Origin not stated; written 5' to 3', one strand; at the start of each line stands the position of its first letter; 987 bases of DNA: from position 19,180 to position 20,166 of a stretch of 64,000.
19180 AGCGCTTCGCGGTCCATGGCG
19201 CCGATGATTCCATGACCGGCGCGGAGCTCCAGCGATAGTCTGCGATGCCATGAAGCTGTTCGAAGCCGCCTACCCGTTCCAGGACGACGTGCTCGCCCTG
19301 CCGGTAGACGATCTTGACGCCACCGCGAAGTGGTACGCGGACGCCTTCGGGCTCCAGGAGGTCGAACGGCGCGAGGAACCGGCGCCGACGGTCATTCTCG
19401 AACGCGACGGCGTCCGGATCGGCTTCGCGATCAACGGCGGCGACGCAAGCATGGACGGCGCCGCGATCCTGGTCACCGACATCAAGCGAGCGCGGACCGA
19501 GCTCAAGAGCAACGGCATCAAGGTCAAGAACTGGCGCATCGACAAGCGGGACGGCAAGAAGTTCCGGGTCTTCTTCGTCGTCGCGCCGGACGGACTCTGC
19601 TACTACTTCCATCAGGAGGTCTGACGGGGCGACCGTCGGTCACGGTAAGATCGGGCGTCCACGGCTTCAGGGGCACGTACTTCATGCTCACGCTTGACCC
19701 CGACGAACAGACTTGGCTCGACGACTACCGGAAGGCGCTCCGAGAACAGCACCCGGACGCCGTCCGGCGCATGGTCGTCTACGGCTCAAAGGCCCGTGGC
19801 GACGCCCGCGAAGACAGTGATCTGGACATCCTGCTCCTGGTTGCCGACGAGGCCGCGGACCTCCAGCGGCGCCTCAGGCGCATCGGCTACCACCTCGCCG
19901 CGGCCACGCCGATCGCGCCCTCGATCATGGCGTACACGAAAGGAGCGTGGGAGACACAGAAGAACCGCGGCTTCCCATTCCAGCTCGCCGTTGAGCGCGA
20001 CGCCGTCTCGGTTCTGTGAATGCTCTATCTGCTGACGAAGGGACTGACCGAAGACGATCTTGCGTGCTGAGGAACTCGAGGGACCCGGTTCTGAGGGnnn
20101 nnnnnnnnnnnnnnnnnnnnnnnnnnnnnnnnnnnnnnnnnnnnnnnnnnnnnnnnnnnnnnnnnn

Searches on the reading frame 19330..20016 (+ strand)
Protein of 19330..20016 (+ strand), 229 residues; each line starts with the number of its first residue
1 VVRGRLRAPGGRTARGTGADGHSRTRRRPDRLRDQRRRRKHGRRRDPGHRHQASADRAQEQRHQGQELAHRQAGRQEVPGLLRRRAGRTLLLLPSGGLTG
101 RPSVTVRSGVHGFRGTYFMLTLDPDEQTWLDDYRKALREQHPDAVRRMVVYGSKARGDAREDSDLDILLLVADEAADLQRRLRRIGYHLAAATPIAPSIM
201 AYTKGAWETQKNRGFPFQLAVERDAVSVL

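Call 48: search_protein_families(library=ncbifam, proteins=[window:19330-20016:+], max_evalue=0.001)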
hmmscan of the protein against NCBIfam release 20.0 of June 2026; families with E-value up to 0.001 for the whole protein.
window:19330-20016:+ (229 aa): 3 families
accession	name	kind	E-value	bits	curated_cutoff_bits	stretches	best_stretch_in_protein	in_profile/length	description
NF047752.1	MntA_antitoxin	equivalog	2.8e-07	30.4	60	1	140-183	3-44/106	type VII toxin-antitoxin system MntA family adenylyltransferase antitoxin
NF051895.1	anti_phage_HalB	equivalog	4e-05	23.3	190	1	148-174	2-28/211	anti-phage Hailong system nucleotidyltransferase HalB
NF028535.0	ANT_4p_II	subfamily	0.00059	19.2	350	1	135-177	10-51/251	ANT(4')-II family aminoglycoside nucleotidyltransferase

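Call 49: search_protein_families(library=pfam, proteins=[window:19330-20016:+], max_evalue=0.001)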
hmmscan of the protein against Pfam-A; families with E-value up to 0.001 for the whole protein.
window:19330-20016:+ (229 aa): 2 families
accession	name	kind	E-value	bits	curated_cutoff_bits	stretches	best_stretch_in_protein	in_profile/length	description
PF01909.29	NTP_transf_2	-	5.7e-09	36.7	21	1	132-188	3-60/93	Nucleotidyltransferase domain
PF18765.7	Polbeta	-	3.3e-06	27.6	26.9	1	143-179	11-46/93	Polymerase beta, Nucleotidyltransferase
